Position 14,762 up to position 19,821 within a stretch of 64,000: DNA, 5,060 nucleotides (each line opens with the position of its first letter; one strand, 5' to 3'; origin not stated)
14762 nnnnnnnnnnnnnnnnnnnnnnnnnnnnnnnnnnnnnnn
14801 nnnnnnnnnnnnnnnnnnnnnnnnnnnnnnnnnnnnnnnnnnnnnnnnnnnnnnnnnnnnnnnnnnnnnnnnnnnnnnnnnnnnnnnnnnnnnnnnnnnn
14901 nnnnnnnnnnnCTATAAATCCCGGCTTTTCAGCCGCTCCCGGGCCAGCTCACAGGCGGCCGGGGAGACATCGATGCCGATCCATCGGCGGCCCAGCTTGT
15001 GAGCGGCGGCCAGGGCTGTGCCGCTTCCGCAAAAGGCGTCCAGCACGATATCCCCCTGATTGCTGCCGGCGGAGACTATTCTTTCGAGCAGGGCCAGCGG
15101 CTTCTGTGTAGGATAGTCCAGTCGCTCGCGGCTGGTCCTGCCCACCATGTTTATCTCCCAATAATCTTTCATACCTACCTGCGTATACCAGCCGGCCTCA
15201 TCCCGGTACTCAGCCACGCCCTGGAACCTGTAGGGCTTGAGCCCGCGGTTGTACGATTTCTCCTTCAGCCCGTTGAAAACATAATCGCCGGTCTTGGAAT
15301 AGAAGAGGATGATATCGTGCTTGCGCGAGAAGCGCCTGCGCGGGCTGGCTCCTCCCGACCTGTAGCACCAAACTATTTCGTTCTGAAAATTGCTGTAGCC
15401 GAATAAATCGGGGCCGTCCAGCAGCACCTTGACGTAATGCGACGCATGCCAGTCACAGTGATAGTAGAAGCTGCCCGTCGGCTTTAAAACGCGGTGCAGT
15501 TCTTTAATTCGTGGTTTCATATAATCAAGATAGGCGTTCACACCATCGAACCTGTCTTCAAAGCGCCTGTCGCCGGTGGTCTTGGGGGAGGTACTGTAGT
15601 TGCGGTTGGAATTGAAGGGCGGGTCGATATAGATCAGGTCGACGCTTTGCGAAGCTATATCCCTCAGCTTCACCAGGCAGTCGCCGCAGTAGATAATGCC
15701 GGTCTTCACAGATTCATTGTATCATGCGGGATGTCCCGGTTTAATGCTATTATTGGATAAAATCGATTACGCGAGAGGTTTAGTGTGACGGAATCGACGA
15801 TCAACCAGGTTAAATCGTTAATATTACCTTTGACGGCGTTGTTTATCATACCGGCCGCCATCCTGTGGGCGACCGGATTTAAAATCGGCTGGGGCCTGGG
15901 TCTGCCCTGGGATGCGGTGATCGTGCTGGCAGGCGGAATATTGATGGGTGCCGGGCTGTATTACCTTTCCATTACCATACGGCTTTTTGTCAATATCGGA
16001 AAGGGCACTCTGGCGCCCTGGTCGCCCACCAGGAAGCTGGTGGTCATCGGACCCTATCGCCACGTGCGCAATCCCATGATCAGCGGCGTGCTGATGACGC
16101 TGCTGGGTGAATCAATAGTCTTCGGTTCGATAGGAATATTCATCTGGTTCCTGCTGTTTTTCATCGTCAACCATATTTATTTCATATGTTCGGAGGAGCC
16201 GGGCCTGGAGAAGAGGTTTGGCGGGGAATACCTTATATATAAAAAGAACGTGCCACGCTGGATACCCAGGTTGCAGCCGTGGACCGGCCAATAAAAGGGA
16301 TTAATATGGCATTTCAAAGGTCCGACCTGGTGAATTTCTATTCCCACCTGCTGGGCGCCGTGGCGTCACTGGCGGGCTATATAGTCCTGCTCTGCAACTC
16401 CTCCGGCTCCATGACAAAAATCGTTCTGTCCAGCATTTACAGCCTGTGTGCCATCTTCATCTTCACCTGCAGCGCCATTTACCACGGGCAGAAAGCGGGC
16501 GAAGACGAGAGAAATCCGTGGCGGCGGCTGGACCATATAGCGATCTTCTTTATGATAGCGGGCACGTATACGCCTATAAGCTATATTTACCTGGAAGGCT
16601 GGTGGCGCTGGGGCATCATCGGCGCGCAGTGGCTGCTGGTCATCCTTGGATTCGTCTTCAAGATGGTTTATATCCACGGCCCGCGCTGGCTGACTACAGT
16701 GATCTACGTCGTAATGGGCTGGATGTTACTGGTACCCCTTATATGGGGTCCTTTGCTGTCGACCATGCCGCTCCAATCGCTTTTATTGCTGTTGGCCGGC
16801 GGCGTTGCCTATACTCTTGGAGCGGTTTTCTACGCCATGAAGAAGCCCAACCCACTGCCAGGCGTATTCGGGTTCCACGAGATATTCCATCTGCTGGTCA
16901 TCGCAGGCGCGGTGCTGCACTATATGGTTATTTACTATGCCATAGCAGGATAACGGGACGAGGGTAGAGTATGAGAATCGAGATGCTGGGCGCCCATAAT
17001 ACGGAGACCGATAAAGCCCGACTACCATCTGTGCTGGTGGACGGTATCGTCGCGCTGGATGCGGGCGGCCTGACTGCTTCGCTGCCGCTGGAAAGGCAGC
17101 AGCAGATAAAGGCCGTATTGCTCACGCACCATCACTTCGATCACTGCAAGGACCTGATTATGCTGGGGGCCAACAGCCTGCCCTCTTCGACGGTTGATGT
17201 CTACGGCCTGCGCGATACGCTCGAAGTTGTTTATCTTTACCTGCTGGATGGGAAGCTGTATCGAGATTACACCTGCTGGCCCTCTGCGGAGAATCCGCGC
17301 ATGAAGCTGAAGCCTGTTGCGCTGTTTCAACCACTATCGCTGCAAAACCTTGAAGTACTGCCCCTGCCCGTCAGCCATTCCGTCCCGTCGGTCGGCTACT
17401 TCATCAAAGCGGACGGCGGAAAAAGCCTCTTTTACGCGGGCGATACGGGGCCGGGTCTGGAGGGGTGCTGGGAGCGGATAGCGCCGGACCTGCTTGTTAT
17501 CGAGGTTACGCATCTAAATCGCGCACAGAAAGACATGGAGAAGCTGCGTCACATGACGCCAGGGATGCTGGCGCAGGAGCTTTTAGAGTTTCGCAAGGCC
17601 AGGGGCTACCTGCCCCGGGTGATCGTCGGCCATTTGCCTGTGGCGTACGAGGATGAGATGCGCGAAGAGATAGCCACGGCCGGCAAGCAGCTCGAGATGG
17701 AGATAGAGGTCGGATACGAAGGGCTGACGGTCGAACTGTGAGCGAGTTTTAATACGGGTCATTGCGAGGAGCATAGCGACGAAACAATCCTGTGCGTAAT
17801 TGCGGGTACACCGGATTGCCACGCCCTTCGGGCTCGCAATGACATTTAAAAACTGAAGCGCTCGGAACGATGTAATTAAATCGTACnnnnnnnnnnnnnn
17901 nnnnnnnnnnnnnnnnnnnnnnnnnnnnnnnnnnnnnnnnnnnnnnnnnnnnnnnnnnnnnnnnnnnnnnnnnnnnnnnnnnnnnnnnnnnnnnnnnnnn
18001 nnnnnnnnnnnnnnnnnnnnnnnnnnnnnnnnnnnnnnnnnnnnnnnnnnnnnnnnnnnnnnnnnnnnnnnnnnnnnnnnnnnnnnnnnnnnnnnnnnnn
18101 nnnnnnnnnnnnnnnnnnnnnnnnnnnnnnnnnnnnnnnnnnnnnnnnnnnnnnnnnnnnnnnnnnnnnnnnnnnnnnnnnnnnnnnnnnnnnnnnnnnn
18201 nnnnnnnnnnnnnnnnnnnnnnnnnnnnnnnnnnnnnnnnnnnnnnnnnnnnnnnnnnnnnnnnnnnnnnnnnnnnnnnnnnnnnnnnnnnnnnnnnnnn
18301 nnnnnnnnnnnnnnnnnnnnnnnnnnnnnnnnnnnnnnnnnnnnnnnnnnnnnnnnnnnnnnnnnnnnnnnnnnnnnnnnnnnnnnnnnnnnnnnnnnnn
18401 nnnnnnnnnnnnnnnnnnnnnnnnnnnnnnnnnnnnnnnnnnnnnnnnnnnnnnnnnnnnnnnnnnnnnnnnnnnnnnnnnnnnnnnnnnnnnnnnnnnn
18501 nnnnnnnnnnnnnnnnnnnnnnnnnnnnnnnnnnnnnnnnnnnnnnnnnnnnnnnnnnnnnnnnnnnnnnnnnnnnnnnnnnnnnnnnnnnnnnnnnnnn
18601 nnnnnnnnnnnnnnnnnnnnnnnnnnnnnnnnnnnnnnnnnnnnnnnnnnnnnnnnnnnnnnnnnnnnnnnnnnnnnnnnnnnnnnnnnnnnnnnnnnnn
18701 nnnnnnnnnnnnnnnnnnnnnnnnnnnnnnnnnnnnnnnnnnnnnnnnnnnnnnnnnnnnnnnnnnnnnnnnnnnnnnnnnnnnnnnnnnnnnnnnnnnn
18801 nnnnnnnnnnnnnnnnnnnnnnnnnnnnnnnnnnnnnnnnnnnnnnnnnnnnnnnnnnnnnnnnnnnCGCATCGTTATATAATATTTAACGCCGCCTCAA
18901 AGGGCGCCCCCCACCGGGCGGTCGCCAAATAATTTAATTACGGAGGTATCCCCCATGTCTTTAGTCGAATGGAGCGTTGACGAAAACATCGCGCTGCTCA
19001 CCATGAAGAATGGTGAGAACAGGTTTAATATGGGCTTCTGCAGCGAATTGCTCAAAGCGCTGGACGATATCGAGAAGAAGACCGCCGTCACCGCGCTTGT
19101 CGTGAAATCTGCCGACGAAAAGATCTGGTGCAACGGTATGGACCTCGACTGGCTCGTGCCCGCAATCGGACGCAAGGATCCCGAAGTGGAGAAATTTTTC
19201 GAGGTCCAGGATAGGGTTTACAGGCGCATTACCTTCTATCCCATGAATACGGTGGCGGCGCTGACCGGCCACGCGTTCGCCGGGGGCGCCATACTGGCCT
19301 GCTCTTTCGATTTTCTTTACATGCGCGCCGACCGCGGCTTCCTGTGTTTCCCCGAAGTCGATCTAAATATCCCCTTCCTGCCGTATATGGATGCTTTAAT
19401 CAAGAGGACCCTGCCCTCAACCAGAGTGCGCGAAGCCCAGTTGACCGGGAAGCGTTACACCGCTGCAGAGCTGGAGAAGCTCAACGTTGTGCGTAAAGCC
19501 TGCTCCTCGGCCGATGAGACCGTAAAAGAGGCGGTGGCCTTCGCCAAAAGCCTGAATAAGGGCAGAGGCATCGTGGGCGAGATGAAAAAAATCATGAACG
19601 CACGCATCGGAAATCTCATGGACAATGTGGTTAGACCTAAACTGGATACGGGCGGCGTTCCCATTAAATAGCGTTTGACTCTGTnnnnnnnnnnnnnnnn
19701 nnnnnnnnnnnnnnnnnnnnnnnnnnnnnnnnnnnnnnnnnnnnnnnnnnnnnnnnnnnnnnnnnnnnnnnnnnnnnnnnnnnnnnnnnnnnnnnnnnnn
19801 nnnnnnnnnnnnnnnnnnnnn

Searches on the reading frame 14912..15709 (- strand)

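Call 66: search_protein_families(library=pfam, proteins=[window:14912-15709:-], max_evalue=0.01)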
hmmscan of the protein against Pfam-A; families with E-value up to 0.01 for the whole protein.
window:14912-15709:- (265 aa): 8 families
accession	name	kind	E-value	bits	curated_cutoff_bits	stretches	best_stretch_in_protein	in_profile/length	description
PF01555.25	N6_N4_Mtase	-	1.5e-51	175.9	26.7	1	23-257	1-220/221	DNA methylase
PF13649.12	Methyltransf_25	-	1.9e-08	35.3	27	1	222-263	1-44/97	Methyltransferase domain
PF08241.18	Methyltransf_11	-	5.2e-07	30.7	21.2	1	223-263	1-41/95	Methyltransferase domain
PF13847.12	Methyltransf_31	-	1.3e-06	28.6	27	1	218-263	3-51/145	Methyltransferase domain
PF08242.18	Methyltransf_12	-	3.7e-05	24.8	30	1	223-264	1-44/98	Methyltransferase domain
PF03602.21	Cons_hypoth95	-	0.00055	20.1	24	0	19-37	110-128/182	Conserved hypothetical protein 95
PF02086.21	MethyltransfD12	-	0.0015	18.8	22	0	17-39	170-192/253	D12 class N6 adenine-specific DNA methyltransferase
PF06325.19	PrmA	-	0.0022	18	22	1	201-260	148-204/296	Ribosomal protein L11 methyltransferase (PrmA)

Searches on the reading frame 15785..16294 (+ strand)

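Call 66: search_protein_families(library=pfam, proteins=[window:15785-16294:+], max_evalue=0.01)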
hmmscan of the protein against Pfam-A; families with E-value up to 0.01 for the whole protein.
window:15785-16294:+ (169 aa): 1 family
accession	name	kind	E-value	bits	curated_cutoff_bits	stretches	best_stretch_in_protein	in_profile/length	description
PF04191.18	PEMT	-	4.6e-11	43.5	25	1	51-146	7-103/105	Phospholipid methyltransferase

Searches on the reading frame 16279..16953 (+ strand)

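Call 7: search_protein_families(library=pfam, proteins=[window:16279-16953:+])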
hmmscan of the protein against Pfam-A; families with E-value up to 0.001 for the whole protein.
window:16279-16953:+ (224 aa): 1 family
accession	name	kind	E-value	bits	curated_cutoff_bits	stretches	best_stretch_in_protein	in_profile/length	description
PF03006.26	HlyIII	-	1.1e-47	163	26.2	1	16-215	6-224/224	Haemolysin-III related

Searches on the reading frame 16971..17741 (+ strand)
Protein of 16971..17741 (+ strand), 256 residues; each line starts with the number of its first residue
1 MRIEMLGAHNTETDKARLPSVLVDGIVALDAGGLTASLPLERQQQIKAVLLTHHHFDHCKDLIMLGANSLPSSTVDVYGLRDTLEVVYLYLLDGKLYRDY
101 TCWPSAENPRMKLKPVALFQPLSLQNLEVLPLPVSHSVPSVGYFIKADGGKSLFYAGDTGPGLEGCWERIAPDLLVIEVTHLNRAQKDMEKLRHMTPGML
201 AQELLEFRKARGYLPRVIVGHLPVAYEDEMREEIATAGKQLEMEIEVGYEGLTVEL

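Call 7: search_protein_families(library=pfam, proteins=[window:16971-17741:+])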
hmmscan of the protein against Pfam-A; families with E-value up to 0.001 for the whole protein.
window:16971-17741:+ (256 aa): 2 families
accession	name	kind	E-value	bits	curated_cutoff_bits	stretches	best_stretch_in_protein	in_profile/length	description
PF12706.13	Lactamase_B_2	-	1.4e-18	67.7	27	1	22-210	4-193/200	Beta-lactamase superfamily domain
PF00753.33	Lactamase_B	-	2.1e-05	25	22.7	1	42-169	40-158/196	Metallo-beta-lactamase superfamily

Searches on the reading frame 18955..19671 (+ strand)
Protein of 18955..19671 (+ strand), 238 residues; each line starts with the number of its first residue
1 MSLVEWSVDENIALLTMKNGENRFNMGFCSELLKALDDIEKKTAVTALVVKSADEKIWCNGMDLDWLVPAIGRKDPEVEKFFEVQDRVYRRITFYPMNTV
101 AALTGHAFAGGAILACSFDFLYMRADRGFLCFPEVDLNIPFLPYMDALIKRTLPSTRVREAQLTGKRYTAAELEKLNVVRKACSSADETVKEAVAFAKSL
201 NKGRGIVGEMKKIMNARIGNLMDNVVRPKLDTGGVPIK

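Call 7: search_protein_families(library=pfam, proteins=[window:18955-19671:+])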
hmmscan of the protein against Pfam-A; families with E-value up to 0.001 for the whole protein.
window:18955-19671:+ (238 aa): 2 families
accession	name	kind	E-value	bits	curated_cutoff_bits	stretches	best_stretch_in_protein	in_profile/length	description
PF00378.25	ECH_1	-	9.6e-26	91.1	27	1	9-218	3-209/251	Enoyl-CoA hydratase/isomerase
PF16113.10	ECH_2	-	1.4e-11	44.9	27.2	1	15-186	6-175/335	Enoyl-CoA hydratase/isomerase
